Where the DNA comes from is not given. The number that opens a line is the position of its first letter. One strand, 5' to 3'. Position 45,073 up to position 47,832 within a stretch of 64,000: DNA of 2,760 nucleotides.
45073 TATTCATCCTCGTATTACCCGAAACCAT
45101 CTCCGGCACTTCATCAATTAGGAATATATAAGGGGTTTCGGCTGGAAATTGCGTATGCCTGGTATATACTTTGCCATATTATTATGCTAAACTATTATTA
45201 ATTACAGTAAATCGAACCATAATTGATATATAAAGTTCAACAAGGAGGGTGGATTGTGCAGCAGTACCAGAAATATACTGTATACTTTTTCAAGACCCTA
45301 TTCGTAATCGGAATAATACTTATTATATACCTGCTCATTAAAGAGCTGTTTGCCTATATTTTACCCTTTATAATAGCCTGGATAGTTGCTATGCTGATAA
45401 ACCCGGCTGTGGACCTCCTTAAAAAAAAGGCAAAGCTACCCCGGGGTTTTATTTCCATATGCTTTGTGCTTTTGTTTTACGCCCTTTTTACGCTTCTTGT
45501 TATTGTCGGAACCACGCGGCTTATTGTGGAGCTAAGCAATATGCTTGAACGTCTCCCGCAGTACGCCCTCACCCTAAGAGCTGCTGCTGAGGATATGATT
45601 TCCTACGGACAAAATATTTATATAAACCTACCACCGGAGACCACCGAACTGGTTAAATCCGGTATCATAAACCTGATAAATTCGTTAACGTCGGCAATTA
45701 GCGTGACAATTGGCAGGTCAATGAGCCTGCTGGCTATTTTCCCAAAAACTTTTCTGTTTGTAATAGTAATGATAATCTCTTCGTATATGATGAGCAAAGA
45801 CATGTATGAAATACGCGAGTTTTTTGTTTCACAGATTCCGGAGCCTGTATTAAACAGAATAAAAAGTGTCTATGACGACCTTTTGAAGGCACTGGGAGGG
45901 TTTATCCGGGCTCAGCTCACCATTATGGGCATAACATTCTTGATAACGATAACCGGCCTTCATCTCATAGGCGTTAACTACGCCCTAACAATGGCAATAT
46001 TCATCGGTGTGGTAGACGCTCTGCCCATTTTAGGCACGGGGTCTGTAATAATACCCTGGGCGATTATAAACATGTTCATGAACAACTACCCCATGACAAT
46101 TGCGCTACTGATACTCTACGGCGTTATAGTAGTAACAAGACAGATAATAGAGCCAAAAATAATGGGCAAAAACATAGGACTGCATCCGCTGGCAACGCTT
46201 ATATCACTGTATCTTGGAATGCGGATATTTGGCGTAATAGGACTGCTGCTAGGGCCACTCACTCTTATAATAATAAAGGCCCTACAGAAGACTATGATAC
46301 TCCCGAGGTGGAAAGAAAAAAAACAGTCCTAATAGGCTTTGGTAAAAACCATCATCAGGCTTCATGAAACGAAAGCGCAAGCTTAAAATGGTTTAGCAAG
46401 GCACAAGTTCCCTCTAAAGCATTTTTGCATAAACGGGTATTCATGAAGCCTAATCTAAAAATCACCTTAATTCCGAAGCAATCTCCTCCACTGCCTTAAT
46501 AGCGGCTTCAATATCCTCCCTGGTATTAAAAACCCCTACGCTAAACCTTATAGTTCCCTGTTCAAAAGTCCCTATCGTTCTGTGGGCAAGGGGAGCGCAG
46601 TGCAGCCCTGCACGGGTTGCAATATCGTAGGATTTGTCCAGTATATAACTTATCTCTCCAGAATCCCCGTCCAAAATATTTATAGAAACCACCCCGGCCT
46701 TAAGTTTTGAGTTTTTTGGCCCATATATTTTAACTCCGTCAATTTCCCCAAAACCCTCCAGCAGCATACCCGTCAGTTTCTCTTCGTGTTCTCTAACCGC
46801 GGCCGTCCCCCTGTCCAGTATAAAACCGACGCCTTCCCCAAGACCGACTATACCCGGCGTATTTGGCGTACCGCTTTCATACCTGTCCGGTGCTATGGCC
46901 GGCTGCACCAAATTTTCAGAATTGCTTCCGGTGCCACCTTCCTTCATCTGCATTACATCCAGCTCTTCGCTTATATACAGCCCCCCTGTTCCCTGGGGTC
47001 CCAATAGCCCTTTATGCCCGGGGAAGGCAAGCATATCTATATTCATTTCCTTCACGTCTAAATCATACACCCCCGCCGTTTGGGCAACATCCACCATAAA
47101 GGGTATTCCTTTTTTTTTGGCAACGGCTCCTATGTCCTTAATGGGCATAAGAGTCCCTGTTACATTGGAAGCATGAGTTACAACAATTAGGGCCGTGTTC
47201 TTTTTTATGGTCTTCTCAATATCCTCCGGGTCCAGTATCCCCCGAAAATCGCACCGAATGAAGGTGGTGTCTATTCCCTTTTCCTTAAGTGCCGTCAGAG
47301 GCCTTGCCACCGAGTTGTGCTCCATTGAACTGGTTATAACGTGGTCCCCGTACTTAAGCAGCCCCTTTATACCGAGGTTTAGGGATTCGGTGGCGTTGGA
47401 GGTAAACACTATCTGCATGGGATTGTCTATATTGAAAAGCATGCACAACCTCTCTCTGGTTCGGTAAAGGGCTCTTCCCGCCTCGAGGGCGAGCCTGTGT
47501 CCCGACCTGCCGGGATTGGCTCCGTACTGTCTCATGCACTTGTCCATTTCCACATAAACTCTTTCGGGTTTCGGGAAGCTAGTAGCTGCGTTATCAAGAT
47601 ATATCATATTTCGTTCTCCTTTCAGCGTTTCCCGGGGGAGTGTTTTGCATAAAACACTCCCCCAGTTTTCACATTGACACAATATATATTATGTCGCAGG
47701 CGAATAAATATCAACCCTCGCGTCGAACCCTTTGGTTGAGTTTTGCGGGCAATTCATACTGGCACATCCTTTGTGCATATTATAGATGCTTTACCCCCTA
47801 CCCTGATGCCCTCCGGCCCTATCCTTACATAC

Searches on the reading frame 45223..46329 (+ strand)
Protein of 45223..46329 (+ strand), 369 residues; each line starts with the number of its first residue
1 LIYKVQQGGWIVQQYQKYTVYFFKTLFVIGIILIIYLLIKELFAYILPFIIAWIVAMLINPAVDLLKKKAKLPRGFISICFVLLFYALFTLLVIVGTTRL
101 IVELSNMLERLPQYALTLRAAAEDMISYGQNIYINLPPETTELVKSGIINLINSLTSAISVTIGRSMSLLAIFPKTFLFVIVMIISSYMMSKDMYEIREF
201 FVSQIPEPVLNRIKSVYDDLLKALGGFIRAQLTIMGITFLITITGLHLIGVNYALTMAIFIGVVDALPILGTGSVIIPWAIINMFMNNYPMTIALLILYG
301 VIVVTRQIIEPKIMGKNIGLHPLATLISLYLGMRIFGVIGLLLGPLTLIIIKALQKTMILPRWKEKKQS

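Call 64: find_homologous_proteins(query=window:45223-46329:+, max_evalue=1e-30)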
Query window:45223-46329:+ (369 aa): 359 proteins with E <= 1e-30 among 8000 candidates; the best 120 are listed.
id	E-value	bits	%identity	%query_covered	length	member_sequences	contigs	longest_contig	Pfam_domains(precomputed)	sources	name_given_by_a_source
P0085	2.2e-216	736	100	97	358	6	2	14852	PF01594.23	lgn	-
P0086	1.7e-182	625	84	96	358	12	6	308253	PF01594.23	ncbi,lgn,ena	ncbi:MAG: sporulation integral membrane protein YtvI [Clostridia bacterium]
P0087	1.1e-170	586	77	97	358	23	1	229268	PF01594.23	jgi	jgi:sporulation integral membrane protein YtvI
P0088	1.1e-170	586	77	96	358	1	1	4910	PF01594.23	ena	-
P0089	1.9e-168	578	77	97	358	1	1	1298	PF01594.23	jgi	jgi:sporulation integral membrane protein YtvI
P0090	2.0e-167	575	76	96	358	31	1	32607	PF01594.23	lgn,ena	-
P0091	2.3e-167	575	76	96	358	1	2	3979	PF01594.23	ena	-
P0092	1.1e-166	572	74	96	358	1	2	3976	PF01594.23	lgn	-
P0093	3.8e-165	567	75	96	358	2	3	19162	PF01594.23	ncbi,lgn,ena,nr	ncbi:MAG TPA: sporulation integral membrane protein YtvI [Clostridia bacterium]|nr:sporulation integ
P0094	7.5e-162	557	72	97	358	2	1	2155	PF01594.23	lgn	-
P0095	2.4e-160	552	74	97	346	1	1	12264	PF01594.23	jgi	jgi:sporulation integral membrane protein YtvI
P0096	1.9e-159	549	72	97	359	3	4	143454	PF01594.23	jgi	-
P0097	2.0e-159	549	73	96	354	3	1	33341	PF01594.23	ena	-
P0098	6.5e-155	534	70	96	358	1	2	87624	PF01594.23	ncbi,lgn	-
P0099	3.6e-152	525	68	97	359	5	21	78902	PF01594.23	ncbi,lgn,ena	-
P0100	1.6e-147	509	67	96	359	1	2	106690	PF01594.23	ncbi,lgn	-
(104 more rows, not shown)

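Call 65: search_protein_families(library=pfam, proteins=[window:45223-46329:+])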
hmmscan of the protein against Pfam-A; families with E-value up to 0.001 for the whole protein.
window:45223-46329:+ (369 aa): 1 family
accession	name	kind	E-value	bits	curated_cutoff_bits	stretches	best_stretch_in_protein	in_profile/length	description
PF01594.21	AI-2E_transport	-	2.6e-53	181.8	34.3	1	26-357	5-325/327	AI-2E family transporter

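Call 66: find_encoding_contigs(protein=P0086, flank=2000, max_places=1)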
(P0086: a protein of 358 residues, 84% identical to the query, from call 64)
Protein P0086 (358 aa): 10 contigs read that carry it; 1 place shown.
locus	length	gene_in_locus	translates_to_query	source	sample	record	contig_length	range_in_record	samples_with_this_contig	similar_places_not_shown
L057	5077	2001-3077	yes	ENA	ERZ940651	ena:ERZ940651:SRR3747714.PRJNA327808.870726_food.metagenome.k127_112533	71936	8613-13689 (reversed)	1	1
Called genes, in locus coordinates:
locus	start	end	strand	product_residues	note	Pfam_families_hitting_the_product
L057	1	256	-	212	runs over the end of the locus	PF00156:Pribosyltran, PF14681:UPRTase (faint)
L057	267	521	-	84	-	PF03698:UPF0180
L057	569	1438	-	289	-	PF00781:DAGK_cat, PF19279:YegS_C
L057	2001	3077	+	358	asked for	PF01594:AI-2E_transport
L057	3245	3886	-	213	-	PF00571:CBS, PF01842:ACT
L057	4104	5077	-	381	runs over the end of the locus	PF00266:Aminotran_5, PF00155:Aminotran_1_2, PF01212:Beta_elim_lyase, PF01053:Cys_Met_Meta_PP, PF01041:DegT_DnrJ_EryC1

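Call 67: find_encoding_contigs(protein=P0100, flank=2000, max_places=1)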
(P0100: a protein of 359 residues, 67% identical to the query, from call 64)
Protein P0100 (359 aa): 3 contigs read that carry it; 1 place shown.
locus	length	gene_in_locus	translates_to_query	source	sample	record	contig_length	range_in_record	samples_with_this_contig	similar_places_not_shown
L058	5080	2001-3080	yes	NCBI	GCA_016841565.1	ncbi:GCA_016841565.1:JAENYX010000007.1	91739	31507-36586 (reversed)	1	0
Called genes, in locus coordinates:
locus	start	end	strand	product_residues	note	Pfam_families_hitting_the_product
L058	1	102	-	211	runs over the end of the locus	PF00156:Pribosyltran, PF14681:UPRTase (faint)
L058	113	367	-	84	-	PF03698:UPF0180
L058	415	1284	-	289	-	PF00781:DAGK_cat, PF19279:YegS_C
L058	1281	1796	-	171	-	PF14584:DUF4446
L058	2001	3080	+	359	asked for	PF01594:AI-2E_transport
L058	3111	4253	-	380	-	PF00266:Aminotran_5, PF01053:Cys_Met_Meta_PP, PF01212:Beta_elim_lyase, PF01041:DegT_DnrJ_EryC1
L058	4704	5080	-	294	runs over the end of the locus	PF02567:PhzC-PhzF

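Call 68: find_encoding_contigs(protein=P0087, flank=2000, max_places=1)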
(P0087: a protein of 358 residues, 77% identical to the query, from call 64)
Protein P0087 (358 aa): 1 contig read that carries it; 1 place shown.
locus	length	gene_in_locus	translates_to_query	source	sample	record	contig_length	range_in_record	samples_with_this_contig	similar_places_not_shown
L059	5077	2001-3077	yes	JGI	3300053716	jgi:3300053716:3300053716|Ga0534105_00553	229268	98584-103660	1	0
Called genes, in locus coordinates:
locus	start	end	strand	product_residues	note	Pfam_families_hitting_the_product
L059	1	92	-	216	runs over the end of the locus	PF00156:Pribosyltran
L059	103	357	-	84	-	PF03698:UPF0180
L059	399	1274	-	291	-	PF00781:DAGK_cat, PF19279:YegS_C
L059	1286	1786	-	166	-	PF14584:DUF4446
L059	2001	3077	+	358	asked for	PF01594:AI-2E_transport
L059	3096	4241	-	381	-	PF00266:Aminotran_5, PF00155:Aminotran_1_2, PF01053:Cys_Met_Meta_PP, PF01212:Beta_elim_lyase, PF01041:DegT_DnrJ_EryC1, PF03841:SelA (faint)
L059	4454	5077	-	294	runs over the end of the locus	PF02567:PhzC-PhzF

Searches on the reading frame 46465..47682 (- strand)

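Call 65: search_protein_families(library=pfam, proteins=[window:46465-47682:-])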
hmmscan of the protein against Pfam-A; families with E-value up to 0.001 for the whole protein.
window:46465-47682:- (406 aa): 5 families
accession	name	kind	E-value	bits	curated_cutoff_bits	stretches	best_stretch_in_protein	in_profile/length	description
PF00266.25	Aminotran_5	-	8.6e-91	305.1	21.5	1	27-393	1-370/371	Aminotransferase class-V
PF01041.23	DegT_DnrJ_EryC1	-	2.9e-10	40.4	19.8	1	92-209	43-156/360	DegT/DnrJ/EryC1/StrS aminotransferase family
PF01053.26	Cys_Met_Meta_PP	-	7.6e-10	38.3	27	1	92-206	71-181/381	Cys/Met metabolism PLP-dependent enzyme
PF01212.27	Beta_elim_lyase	-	5.8e-09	36.1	27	1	76-258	38-215/288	Beta-eliminating lyase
PF00155.27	Aminotran_1_2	-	9.9e-09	35.3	19.7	1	75-209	47-197/361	Aminotransferase class I and II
